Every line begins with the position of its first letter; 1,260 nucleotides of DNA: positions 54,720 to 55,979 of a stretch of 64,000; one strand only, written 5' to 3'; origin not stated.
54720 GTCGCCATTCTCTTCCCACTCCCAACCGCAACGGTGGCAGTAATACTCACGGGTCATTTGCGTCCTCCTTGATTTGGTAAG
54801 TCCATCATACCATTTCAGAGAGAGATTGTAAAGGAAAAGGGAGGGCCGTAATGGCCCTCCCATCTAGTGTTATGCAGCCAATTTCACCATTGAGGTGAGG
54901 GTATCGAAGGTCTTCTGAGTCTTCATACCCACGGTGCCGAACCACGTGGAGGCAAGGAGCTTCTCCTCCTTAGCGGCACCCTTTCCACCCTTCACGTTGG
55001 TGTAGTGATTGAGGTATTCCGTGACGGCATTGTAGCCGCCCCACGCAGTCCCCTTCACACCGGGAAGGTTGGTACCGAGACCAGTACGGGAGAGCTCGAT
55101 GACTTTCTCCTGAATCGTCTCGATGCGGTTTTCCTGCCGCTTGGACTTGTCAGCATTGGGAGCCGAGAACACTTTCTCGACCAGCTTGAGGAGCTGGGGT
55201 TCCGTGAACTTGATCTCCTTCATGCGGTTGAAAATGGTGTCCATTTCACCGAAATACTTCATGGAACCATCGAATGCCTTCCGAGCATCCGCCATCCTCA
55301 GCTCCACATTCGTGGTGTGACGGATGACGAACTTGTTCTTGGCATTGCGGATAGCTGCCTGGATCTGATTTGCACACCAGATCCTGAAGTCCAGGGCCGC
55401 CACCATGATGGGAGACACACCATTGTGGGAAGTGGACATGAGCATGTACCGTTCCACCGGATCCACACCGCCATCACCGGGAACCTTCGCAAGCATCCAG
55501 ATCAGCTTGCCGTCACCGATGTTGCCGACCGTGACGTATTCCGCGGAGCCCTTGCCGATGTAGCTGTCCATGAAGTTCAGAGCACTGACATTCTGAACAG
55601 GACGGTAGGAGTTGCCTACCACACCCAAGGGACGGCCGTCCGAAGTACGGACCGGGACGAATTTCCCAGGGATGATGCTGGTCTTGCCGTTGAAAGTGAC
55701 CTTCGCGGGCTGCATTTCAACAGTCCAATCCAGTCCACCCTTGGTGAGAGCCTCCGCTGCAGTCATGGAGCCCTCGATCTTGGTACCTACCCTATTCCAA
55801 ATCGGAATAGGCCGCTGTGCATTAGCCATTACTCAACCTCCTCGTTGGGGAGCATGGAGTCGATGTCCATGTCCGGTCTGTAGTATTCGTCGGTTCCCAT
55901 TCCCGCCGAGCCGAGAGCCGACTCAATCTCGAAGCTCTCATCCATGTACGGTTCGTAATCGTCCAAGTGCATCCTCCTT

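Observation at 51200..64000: Compositionally distinct high-GC island of about 45 small genes, each with its own promoter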

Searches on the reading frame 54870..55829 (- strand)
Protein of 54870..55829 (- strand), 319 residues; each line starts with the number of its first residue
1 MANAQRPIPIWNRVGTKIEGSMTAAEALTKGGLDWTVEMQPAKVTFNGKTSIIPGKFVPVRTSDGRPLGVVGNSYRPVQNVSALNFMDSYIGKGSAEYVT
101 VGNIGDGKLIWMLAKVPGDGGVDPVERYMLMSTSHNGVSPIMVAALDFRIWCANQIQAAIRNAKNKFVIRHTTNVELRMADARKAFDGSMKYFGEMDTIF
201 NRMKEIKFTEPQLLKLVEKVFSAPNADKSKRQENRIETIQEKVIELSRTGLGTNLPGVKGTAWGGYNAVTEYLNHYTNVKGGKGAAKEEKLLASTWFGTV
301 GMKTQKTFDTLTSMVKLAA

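Call 8: search_protein_families(library=pfam, proteins=[window:54870-55829:-], max_evalue=0.01)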
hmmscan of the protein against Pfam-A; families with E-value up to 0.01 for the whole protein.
window:54870-55829:- (319 aa): 1 family
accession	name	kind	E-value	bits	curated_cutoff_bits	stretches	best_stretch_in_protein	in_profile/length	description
PF06067.16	DUF932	-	2.7e-47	161.9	23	1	67-296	1-227/227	Domain of unknown function (DUF932)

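Call 9: search_protein_families(library=phrogs, proteins=[window:54870-55829:-], max_evalue=0.001)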
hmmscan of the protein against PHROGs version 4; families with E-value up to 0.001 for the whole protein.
window:54870-55829:- (319 aa): 1 family
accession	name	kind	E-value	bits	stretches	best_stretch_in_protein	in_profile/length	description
phrog_1221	-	unknown function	2.4e-64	218.7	1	4-316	30-349/355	-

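Call 18: find_encoding_contigs(protein=window:54870-55829:-, flank=10000, max_places=6)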
Protein window:54870-55829:- (319 aa): 1 contig read that carries it; 1 place shown.
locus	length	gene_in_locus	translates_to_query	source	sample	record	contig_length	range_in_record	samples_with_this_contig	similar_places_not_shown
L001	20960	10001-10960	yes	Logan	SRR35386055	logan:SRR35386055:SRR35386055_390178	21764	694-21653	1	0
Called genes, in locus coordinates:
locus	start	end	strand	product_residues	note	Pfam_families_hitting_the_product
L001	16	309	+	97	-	-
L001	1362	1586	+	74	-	-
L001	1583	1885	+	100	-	-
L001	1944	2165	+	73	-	-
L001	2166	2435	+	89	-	-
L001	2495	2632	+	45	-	-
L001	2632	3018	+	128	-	-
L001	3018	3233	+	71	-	-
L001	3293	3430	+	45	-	-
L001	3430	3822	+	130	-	-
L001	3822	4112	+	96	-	-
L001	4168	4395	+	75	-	-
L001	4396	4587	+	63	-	-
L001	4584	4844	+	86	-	-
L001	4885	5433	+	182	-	PF10263:SprT-like (weak)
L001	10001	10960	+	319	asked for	PF06067:DUF932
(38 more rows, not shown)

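Call 20: find_related_loci(query=window:54870-55829:-, collection=viral_contigs, flank=10000)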
Query window:54870-55829:- (319 aa) in viral_contigs; peptide patterns used: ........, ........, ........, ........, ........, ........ (x = any residue, [..] = any of these).
2 stretches matched a pattern, but none encodes a relative of the query by tblastn (E <= 1e-3).

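Call 28: find_homologous_proteins(query=window:54870-55829:-, max_evalue=1e-10)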
Query window:54870-55829:- (319 aa): 132 proteins with E <= 1e-10 among 1198 candidates; the best 120 are listed.
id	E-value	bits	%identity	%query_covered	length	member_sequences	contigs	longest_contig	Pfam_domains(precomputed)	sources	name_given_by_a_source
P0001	6.6e-196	668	100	93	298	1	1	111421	PF06067.17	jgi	jgi:phage/plasmid-like protein (TIGR03299 family)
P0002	1.1e-178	611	83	100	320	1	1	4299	PF06067.17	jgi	-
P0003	1.0e-177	608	84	100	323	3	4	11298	PF06067.17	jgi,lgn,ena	-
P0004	1.2e-176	605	83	100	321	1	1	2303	PF06067.17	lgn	-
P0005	3.4e-175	600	82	100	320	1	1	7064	PF06067.17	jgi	-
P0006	4.1e-174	596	81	100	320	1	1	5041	PF06067.17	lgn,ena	-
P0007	2.1e-173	594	81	100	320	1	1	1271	PF06067.17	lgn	-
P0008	1.5e-168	578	79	100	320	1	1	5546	PF06067.17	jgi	jgi:phage/plasmid-like protein (TIGR03299 family)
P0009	6.0e-166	569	79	100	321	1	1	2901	PF06067.17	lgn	-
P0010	1.9e-164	565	78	100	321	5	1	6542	PF06067.17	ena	-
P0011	3.1e-164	564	81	96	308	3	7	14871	PF06067.17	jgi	-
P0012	3.4e-162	557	83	93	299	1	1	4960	PF06067.17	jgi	-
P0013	1.2e-156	539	73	100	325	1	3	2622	PF06067.17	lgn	-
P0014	6.6e-156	537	74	98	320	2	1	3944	PF06067.17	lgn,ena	-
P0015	1.9e-154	532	73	98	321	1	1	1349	PF06067.17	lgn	-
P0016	2.2e-154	532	74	98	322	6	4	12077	PF06067.17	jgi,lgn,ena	-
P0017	5.9e-153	527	73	98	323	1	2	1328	PF06067.17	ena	-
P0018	1.6e-152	525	73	98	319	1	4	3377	PF06067.17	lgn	-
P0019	2.7e-152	525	72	98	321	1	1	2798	PF06067.17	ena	-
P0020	4.1e-151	521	72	100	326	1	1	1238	PF06067.17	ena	-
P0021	4.2e-150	517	73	98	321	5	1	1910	PF06067.17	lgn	-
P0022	5.8e-148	510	72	98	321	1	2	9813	PF06067.17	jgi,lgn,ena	-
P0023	2.9e-145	502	75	93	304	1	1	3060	PF06067.17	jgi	jgi:phage/plasmid-like protein (TIGR03299 family)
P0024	9.8e-145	500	74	93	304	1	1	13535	PF06067.17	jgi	jgi:phage/plasmid-like protein (TIGR03299 family)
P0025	3.5e-144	498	74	93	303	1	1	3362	PF06067.17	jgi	jgi:phage/plasmid-like protein (TIGR03299 family)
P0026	3.2e-143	495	73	93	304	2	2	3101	PF06067.17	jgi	jgi:phage/plasmid-like protein (TIGR03299 family)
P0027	6.7e-121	422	59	98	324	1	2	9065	PF06067.17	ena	-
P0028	1.6e-119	417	59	98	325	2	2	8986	PF06067.17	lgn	-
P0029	8.8e-119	415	60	98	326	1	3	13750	PF06067.17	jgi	jgi:phage/plasmid-like protein (TIGR03299 family)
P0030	3.1e-117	410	57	100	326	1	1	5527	PF06067.17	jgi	jgi:phage/plasmid-like protein (TIGR03299 family)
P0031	3.2e-112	393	58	98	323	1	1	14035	PF06067.17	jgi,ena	-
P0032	2.9e-111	390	56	97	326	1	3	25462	PF06067.17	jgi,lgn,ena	-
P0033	3.4e-111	390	56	97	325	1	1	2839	PF06067.17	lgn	-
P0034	3.6e-111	390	56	97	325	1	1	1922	PF06067.17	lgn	-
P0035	6.1e-111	389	57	97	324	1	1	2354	PF06067.17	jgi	jgi:phage/plasmid-like protein (TIGR03299 family)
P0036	6.8e-111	389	72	76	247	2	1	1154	PF06067.17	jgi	jgi:phage/plasmid-like protein (TIGR03299 family)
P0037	9.1e-111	388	57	97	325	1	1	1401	PF06067.17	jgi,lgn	jgi:phage/plasmid-like protein (TIGR03299 family)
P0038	6.5e-109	382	56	97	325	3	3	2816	PF06067.17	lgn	-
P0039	3.8e-108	380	56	97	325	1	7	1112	PF06067.17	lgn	-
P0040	5.5e-108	379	52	100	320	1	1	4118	PF06067.17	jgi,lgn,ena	-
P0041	8.9e-108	378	56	97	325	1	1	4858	PF06067.17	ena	-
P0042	1.3e-107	378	56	97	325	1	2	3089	PF06067.17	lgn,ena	-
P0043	4.8e-105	369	51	97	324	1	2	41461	PF06067.17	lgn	-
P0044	1.6e-104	368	53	97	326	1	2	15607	PF06067.17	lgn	-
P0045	2.9e-104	367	53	97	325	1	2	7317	PF06067.17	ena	-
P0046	4.1e-103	363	53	97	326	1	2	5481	PF06067.17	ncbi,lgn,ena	-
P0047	1.7e-101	358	51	97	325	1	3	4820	PF06067.17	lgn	-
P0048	1.9e-101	358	53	97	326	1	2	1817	PF06067.17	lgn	-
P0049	6.1e-100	353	51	97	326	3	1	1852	PF06067.17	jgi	jgi:phage/plasmid-like protein (TIGR03299 family)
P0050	2.0e-99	351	52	97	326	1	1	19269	PF06067.17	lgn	-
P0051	9.3e-97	342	53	97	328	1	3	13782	PF06067.17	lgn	-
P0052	2.5e-94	334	50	96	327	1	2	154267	PF06067.17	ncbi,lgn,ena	-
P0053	7.7e-94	333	51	97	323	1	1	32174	PF06067.17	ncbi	-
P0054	1.8e-91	325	50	98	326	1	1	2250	PF06067.17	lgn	-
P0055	2.7e-89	318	49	97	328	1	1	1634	PF06067.17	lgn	-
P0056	8.9e-89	316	48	98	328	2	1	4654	PF06067.17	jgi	-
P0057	2.0e-87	312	79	56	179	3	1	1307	PF06067.17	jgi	jgi:hypothetical protein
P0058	1.5e-79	286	70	59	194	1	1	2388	PF06067.17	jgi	jgi:hypothetical protein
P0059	1.8e-50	190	38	91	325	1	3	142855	PF06067.17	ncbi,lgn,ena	-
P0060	2.5e-46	177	35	90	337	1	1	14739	PF06067.17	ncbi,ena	-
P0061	4.2e-46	176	34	85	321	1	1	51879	PF06067.17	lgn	-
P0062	3.6e-45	173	32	91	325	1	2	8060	PF06067.17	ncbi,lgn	-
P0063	3.7e-45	173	33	91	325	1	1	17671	PF06067.17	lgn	-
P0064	1.8e-44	171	32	95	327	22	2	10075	PF06067.17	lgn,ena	-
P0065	1.9e-44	170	32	91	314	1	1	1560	PF06067.17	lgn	-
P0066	2.7e-44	170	34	91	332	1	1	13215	PF06067.17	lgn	-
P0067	3.2e-44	170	35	93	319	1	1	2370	PF06067.17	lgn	-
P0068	4.0e-44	169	35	90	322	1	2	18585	PF06067.17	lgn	-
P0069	6.4e-44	169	33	91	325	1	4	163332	PF06067.17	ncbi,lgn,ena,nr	ncbi:MAG: DUF932 domain-containing protein [Planctomycetota bacterium]|nr:MAG: DUF932 domain-contain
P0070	9.0e-44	168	33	91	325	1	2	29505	PF06067.17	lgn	-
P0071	1.3e-43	168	33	95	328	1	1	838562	PF06067.17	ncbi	ncbi:MAG: DUF932 domain-containing protein [Zavarzinella sp.]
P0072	8.3e-43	165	31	91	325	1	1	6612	PF06067.17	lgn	-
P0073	1.9e-42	164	32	91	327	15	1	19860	PF06067.17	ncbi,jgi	jgi:phage/plasmid-like protein (TIGR03299 family)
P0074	2.3e-42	164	31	91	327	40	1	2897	PF06067.17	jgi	-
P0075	3.4e-42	163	32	91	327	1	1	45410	PF06067.17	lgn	-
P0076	6.0e-42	162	31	91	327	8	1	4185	PF06067.17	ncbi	-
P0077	7.9e-42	162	30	91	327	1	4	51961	PF06067.17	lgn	-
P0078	1.1e-41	161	32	91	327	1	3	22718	PF06067.17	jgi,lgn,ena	jgi:phage/plasmid-like protein (TIGR03299 family)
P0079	2.2e-41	160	32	91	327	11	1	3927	PF06067.17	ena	-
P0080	4.3e-41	159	33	91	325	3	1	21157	PF06067.17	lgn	-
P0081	3.1e-40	157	33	96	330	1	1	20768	PF06067.17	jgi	jgi:phage/plasmid-like protein (TIGR03299 family)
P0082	4.2e-40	156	33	91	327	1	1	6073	PF06067.17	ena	-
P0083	9.9e-40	155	33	91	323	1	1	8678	PF06067.17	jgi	jgi:phage/plasmid-like protein (TIGR03299 family)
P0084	2.3e-39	154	32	95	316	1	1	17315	PF06067.17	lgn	-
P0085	3.1e-39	153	33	94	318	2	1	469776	PF06067.17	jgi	jgi:phage/plasmid-like protein (TIGR03299 family)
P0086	3.4e-39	153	32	90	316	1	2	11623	PF06067.17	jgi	jgi:phage/plasmid-like protein (TIGR03299 family)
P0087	3.4e-39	153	32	91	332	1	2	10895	PF06067.17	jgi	jgi:phage/plasmid-like protein (TIGR03299 family)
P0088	5.2e-39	153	31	95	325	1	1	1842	PF06067.17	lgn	-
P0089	2.1e-38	151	32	96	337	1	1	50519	PF06067.17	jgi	jgi:phage/plasmid-like protein (TIGR03299 family)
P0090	2.2e-38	151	32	90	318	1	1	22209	PF06067.17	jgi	jgi:phage/plasmid-like protein (TIGR03299 family)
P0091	5.3e-38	149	29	96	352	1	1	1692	PF06067.17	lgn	-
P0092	3.3e-36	143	33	89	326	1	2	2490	PF06067.17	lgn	-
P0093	1.0e-35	142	29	91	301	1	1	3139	PF06067.17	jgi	jgi:hypothetical protein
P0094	1.6e-35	141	31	95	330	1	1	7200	PF06067.17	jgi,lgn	jgi:phage/plasmid-like protein (TIGR03299 family)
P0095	2.9e-35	140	31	94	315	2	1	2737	PF06067.17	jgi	jgi:phage/plasmid-like protein (TIGR03299 family)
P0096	5.7e-35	139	34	82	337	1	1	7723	PF06067.17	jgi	jgi:phage/plasmid-like protein (TIGR03299 family)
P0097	4.2e-34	136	31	95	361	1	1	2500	PF06067.17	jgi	jgi:phage/plasmid-like protein (TIGR03299 family)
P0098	9.1e-34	135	30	82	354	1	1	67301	PF06067.17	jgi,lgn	jgi:phage/plasmid-like protein (TIGR03299 family)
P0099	9.5e-34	135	30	97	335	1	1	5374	PF06067.17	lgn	-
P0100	3.9e-33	133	32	98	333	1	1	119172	PF06067.17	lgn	-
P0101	3.7e-32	130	29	90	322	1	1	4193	PF06067.17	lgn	-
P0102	9.1e-32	129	32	92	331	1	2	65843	PF06067.17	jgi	jgi:phage/plasmid-like protein (TIGR03299 family)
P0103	2.4e-31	127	32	83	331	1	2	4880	PF06067.17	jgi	jgi:phage/plasmid-like protein (TIGR03299 family)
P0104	1.0e-30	125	31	80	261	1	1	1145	PF06067.17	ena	-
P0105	1.5e-30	125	32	83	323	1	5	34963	PF06067.17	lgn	-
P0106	3.0e-29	121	32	82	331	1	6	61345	PF06067.17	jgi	jgi:phage/plasmid-like protein (TIGR03299 family)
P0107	5.8e-29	120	29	96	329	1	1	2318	PF06067.17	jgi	-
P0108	1.5e-28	118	30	94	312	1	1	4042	PF06067.17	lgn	-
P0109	5.4e-28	116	31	85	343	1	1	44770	PF06067.17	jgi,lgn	jgi:phage/plasmid-like protein (TIGR03299 family)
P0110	8.2e-28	116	34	82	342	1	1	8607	PF06067.17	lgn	-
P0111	1.2e-27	115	28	87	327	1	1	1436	PF06067.17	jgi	jgi:phage/plasmid-like protein (TIGR03299 family)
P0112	1.9e-27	115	29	95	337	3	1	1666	PF06067.17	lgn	-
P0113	3.8e-27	114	30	82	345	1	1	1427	PF06067.17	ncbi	-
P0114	4.2e-27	114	30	84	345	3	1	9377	PF06067.17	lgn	-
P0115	3.9e-26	110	29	94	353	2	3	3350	PF06067.17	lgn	-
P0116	5.9e-26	110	29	90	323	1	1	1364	PF06067.17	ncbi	-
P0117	2.8e-25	107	29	83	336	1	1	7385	PF06067.17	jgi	jgi:phage/plasmid-like protein (TIGR03299 family)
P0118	4.0e-25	107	31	86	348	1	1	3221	PF06067.17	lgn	-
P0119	4.8e-25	107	32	82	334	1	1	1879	PF06067.17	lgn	-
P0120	1.8e-24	105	28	90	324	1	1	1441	PF06067.17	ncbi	-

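Call 30: find_encoding_contigs(protein=P0052, flank=10000, max_places=4)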
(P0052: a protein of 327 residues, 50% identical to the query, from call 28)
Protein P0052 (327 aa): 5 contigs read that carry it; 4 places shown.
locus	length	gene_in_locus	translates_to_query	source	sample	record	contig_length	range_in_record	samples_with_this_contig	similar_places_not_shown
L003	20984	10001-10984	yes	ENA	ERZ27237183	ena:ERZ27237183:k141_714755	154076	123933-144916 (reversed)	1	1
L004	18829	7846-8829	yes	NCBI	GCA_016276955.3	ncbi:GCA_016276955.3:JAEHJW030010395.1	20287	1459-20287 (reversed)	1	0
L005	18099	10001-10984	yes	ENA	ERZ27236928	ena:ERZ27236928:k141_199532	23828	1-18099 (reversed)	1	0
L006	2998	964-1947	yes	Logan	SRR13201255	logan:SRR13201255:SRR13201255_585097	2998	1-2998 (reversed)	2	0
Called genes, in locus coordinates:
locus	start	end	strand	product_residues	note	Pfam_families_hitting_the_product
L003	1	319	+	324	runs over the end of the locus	PF04055:Radical_SAM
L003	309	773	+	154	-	PF01327:Pep_deformylase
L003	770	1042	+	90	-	-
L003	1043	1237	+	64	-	-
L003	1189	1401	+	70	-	-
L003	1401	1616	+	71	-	-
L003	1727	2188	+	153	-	-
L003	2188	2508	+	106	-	-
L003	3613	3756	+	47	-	-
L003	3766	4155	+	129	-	-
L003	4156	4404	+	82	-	-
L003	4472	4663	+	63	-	-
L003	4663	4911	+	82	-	-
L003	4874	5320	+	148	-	-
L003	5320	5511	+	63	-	-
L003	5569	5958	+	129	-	-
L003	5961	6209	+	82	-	-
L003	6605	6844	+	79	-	-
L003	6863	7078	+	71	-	-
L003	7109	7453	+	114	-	-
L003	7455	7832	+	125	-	-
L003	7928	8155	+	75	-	-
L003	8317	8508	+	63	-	-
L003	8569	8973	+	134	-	-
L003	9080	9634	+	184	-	PF10263:SprT-like (weak)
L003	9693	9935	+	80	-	-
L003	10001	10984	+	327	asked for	PF06067:DUF932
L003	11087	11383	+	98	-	PF20274:cREC_REC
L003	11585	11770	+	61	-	-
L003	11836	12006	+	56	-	-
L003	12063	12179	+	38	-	-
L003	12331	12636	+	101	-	-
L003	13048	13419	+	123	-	-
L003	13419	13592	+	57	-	-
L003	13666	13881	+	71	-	-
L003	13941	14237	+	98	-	-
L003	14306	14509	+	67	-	-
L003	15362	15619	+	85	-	-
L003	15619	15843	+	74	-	-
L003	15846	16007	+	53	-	-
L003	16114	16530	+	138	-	-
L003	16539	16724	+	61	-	-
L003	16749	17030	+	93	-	-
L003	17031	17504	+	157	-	-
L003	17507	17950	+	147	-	-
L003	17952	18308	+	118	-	-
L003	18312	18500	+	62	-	-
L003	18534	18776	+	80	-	-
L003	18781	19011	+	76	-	-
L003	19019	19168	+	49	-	-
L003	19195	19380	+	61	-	-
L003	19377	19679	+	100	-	-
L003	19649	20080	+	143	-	-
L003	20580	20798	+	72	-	-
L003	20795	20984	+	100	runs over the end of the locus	-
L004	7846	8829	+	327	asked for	PF06067:DUF932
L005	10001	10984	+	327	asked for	PF06067:DUF932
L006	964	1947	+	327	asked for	PF06067:DUF932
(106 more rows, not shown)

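Call 34: find_encoding_contigs(protein=P0043, flank=10000, max_places=2)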
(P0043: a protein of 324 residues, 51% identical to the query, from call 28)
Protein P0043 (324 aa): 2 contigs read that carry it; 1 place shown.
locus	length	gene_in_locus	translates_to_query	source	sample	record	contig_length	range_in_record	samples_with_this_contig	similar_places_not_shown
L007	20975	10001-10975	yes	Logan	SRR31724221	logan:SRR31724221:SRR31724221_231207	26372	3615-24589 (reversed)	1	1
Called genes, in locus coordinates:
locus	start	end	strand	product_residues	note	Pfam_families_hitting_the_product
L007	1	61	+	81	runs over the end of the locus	-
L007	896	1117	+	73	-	-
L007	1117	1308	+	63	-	-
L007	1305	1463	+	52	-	-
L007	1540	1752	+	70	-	-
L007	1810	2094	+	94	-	-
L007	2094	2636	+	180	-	-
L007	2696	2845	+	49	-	-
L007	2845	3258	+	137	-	-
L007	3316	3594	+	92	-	-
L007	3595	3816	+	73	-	-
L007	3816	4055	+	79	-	-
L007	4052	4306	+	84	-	-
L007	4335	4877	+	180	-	PF10263:SprT-like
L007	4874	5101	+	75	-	-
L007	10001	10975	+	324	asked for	PF06067:DUF932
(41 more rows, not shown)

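Call 47: find_encoding_contigs(protein=P0059, flank=10000, max_places=1)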
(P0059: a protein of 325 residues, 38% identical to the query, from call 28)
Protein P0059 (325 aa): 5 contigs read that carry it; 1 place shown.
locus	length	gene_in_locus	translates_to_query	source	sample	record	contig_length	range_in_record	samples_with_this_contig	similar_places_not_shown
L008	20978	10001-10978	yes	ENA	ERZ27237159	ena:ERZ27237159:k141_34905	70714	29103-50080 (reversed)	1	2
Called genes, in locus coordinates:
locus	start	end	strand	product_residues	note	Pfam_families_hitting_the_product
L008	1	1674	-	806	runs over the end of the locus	PF00932:LTD, PF07705:CARDB (faint), PF00932:LTD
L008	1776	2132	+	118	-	PF01381:HTH_3 (faint)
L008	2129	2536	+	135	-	-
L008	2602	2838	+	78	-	-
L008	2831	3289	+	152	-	PF01850:PIN, PF13470:PIN_3 (weak)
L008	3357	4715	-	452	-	PF02534:T4SS-DNA_transf (faint), PF01935:DUF87, PF10412:TrwB_AAD_bind, PF12696:TraG-D_C (weak)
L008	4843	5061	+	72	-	PF02597:ThiS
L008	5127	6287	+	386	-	-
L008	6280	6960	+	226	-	-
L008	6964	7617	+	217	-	PF00899:ThiF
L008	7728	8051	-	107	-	-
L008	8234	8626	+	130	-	-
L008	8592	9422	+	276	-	PF12705:PDDEXK_1, PF01930:Cas_Cas4 (faint)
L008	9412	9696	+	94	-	PF08845:SymE_toxin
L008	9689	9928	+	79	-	PF11680:DUF3276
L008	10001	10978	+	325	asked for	PF06067:DUF932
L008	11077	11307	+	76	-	-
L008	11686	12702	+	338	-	PF13353:Fer4_12 (weak), PF04055:Radical_SAM, PF13186:SPASM (weak)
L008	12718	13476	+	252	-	PF02463:SMC_N (faint), PF13476:AAA_23 (weak), PF13555:AAA_29 (weak), PF13175:AAA_15 (faint), PF13304:AAA_21 (weak)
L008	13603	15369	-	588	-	PF00425:Chorismate_bind, PF01063:Aminotran_4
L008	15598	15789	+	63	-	-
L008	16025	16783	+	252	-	PF01507:PAPS_reduct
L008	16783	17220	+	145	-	PF01925:TauE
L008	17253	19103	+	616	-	PF01583:APS_kinase, PF13671:AAA_33 (weak), PF14306:PUA_2, PF01747:ATP-sulfurylase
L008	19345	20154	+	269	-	-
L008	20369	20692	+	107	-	-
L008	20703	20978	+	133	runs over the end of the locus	-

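Call 48: find_encoding_contigs(protein=P0069, flank=10000, max_places=1)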
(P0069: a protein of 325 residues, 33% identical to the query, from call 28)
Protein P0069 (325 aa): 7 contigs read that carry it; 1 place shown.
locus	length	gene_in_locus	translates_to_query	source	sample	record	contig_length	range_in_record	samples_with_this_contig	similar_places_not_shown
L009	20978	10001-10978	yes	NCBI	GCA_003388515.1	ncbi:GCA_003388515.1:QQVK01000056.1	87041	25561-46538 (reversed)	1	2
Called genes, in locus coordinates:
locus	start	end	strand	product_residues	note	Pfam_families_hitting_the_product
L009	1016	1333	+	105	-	-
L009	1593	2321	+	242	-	-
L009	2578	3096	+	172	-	-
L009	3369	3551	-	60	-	-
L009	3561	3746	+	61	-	-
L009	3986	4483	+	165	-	-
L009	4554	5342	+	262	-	PF07505:DUF5131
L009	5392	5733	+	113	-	-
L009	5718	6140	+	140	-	-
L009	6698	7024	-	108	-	-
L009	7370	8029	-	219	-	PF06508:QueC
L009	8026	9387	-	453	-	PF05014:Nuc_deoxyrib_tr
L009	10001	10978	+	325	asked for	PF06067:DUF932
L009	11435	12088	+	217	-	-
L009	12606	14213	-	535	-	PF00012:HSP70, PF06723:MreB_Mbl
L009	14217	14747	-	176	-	PF01025:GrpE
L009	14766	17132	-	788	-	PF13646:HEAT_2 (faint), PF25174:Beta-prop_THOC3 (faint), PF23414:Beta-prop_EML_2 (faint), PF24807:WD40_CDC20-Fz (faint), PF25173:Beta-prop_WDR3_1st (faint), PF23381:Beta-prop_IFT122_1st (weak), PF24814:WD40_Prp19 (weak)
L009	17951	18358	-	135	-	PF06868:DUF1257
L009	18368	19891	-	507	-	PF00004:AAA, PF17862:AAA_lid_3 (weak)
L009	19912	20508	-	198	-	PF13353:Fer4_12, PF04055:Radical_SAM (weak)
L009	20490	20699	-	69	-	PF11211:DUF2997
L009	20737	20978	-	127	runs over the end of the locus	PF06868:DUF1257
